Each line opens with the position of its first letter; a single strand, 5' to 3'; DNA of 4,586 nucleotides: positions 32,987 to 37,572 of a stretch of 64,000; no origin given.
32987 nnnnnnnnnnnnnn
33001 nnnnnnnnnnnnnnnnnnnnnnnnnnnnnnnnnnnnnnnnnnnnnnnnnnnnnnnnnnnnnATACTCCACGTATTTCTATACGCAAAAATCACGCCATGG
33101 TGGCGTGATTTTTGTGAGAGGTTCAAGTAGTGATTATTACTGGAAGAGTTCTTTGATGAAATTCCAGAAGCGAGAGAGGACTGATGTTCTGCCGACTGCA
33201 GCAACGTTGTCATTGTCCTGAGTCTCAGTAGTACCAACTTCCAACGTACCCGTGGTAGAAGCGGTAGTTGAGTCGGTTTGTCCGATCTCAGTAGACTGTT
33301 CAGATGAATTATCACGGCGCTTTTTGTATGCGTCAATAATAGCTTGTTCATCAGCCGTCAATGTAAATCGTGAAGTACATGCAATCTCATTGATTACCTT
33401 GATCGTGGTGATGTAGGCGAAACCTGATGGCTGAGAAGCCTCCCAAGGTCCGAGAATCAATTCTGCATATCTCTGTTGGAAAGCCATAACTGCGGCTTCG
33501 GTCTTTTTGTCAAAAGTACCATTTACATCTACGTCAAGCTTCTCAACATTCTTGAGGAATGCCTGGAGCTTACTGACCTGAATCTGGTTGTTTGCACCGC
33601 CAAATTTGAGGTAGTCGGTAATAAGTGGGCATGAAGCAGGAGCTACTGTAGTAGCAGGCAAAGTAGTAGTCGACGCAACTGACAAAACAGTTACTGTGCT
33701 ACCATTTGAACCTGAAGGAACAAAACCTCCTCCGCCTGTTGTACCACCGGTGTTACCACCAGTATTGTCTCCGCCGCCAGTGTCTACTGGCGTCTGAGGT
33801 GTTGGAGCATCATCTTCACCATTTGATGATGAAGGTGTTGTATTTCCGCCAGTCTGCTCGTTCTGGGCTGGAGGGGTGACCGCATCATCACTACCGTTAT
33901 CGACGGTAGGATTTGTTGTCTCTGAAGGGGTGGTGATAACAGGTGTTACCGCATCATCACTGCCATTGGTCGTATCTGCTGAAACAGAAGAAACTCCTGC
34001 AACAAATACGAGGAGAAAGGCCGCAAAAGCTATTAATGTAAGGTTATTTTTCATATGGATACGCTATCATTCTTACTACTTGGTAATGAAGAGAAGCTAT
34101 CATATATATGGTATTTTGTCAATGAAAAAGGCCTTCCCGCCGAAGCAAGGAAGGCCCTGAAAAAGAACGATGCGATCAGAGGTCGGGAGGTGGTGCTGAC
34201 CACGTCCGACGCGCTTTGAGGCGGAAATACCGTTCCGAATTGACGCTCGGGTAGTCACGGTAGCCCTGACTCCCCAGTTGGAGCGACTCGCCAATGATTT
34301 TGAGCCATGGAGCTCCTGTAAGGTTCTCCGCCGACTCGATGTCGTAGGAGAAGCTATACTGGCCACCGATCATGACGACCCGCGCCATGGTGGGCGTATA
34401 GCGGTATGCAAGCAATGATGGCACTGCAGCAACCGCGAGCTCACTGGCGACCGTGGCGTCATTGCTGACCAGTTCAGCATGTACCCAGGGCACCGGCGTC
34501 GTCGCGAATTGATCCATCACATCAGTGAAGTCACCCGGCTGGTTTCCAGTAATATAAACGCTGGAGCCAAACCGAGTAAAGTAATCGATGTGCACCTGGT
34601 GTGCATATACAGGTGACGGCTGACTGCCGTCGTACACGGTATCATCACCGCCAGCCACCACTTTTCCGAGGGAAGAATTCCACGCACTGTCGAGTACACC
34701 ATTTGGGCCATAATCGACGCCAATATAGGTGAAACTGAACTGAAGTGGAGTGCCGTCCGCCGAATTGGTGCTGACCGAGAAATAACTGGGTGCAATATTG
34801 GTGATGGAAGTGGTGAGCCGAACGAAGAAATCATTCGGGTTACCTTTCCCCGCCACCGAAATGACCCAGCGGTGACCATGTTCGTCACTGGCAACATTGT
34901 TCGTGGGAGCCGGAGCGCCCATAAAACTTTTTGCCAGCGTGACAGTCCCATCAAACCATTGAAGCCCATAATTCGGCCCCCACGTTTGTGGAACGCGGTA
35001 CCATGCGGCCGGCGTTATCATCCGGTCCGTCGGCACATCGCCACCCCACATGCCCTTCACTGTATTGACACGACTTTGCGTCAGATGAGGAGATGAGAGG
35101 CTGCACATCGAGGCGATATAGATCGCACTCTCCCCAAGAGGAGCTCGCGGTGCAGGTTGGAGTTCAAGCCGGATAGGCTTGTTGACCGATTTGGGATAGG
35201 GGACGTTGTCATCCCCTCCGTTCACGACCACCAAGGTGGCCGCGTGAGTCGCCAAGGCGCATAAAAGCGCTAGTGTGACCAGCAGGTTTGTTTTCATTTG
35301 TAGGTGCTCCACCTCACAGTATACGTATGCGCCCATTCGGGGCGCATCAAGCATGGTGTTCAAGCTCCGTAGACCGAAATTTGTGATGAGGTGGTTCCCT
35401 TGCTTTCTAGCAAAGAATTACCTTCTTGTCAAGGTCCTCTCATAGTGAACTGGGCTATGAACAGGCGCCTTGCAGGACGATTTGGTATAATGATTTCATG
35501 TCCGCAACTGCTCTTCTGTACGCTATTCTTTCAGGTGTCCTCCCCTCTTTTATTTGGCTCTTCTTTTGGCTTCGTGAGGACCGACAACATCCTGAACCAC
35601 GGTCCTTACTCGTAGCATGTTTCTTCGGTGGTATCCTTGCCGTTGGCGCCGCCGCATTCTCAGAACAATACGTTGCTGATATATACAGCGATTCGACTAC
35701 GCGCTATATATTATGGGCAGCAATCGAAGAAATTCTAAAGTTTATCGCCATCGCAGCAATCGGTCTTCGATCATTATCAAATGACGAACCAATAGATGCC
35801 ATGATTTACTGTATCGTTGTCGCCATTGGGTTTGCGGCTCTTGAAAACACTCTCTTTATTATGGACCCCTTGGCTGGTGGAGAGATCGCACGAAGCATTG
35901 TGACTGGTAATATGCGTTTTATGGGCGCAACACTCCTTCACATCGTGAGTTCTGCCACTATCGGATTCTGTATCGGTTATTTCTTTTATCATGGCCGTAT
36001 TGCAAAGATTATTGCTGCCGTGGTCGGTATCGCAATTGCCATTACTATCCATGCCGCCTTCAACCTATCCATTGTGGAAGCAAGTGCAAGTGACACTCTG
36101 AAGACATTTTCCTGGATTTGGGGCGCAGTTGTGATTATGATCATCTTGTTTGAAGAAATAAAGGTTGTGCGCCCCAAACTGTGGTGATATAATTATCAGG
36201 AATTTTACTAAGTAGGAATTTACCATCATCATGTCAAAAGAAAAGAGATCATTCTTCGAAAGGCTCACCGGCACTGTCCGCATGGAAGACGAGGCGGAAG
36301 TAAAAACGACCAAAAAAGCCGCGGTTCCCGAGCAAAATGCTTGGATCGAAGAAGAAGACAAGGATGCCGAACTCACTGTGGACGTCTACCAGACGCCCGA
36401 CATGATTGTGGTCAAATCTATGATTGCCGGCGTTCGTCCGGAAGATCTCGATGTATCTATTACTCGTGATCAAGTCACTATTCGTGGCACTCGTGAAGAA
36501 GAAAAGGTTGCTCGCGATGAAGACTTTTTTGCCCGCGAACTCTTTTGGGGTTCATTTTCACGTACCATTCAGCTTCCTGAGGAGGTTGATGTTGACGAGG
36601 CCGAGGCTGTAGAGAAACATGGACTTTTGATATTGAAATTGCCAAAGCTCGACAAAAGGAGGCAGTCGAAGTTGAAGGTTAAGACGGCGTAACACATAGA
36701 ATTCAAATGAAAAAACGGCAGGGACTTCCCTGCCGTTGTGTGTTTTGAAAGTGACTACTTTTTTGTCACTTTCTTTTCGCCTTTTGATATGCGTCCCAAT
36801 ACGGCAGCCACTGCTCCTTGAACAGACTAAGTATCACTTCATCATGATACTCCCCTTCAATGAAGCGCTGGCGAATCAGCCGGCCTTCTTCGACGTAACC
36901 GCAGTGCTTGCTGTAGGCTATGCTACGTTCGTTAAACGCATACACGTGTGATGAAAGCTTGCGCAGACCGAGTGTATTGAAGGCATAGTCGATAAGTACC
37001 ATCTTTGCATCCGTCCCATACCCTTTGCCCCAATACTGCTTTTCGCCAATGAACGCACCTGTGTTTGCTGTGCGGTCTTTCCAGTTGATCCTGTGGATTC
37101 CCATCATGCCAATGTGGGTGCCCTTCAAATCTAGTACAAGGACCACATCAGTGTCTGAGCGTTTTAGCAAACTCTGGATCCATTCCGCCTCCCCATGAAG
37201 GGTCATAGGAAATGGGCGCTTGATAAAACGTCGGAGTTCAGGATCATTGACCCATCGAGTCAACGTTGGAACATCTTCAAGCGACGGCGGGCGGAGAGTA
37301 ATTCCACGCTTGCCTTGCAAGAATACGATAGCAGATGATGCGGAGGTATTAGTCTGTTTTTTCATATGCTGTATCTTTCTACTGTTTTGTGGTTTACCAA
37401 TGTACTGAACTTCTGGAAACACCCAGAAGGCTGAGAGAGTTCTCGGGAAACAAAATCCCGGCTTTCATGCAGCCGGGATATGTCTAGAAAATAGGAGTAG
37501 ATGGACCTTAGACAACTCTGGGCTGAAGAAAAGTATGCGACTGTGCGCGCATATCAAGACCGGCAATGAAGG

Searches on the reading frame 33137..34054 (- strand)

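Call 42: search_protein_families(library=pfam, proteins=[window:33137-34054:-], max_evalue=0.00001)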
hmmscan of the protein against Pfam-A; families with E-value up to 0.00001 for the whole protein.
window:33137-34054:- (305 aa): 1 family
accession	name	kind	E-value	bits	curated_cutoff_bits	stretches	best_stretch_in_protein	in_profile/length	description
PF01471.23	PG_binding_1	-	5.7e-07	30.1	23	1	159-196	4-41/57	Putative peptidoglycan binding domain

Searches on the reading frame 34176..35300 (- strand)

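Call 7: search_protein_families(library=pfam, proteins=[window:34176-35300:-], max_evalue=1)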
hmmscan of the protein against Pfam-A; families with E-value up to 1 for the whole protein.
window:34176-35300:- (374 aa): 0 families

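Call 8: search_protein_families(library=ncbifam, proteins=[window:34176-35300:-], max_evalue=1)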
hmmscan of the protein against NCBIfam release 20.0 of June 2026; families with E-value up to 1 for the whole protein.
window:34176-35300:- (374 aa): 1 family
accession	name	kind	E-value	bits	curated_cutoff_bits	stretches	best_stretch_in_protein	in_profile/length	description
TIGR01407.1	dinG_rel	hypoth_equivalog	0.021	13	547.7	1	255-329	584-658/889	putative DnaQ family exonuclease/DinG family helicase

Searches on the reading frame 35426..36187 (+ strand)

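Call 72: search_protein_families(library=pfam, proteins=[window:35426-36187:+], max_evalue=0.0001)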
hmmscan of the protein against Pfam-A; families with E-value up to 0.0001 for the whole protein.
window:35426-36187:+ (253 aa): 1 family
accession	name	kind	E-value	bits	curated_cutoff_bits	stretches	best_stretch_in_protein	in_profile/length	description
PF13367.11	PrsW-protease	-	1.2e-24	87.4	23.5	1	57-238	1-193/196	PrsW family intramembrane metalloprotease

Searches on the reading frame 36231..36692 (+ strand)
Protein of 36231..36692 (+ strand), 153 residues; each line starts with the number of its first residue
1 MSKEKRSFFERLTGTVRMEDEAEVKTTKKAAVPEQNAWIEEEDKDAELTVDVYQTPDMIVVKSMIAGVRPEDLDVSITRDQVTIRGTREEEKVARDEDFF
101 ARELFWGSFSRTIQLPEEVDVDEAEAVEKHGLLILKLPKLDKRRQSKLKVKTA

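Call 72: search_protein_families(library=pfam, proteins=[window:36231-36692:+], max_evalue=0.0001)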
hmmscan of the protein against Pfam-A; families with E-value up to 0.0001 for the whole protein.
window:36231-36692:+ (153 aa): 1 family
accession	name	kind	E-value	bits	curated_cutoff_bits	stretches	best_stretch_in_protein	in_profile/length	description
PF00011.27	HSP20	-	1.8e-16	60.5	20.8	1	53-147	3-95/102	Hsp20/alpha crystallin family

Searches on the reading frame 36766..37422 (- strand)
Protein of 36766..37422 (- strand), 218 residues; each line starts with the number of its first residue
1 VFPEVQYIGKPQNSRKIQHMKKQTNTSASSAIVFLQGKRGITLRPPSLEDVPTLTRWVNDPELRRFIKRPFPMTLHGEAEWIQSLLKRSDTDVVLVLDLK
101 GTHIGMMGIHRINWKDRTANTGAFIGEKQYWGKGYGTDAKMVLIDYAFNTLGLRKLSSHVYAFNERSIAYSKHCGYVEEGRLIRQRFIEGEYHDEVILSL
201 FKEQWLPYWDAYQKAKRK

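Call 72: search_protein_families(library=pfam, proteins=[window:36766-37422:-], max_evalue=0.0001)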
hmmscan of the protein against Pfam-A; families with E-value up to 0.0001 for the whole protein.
window:36766-37422:- (218 aa): 4 families
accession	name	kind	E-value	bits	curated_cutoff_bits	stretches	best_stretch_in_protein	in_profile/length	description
PF13302.13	Acetyltransf_3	-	1.6e-27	97.4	25.4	1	41-176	2-137/138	Acetyltransferase (GNAT) domain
PF13420.13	Acetyltransf_4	-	2.7e-11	44.2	24.3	1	44-197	2-155/155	Acetyltransferase (GNAT) domain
PF00583.31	Acetyltransf_1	-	1.5e-10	41.8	20.7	1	67-176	8-116/116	Acetyltransferase (GNAT) family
PF13523.12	Acetyltransf_8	-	3.8e-10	40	27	1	49-180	4-141/145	Acetyltransferase (GNAT) domain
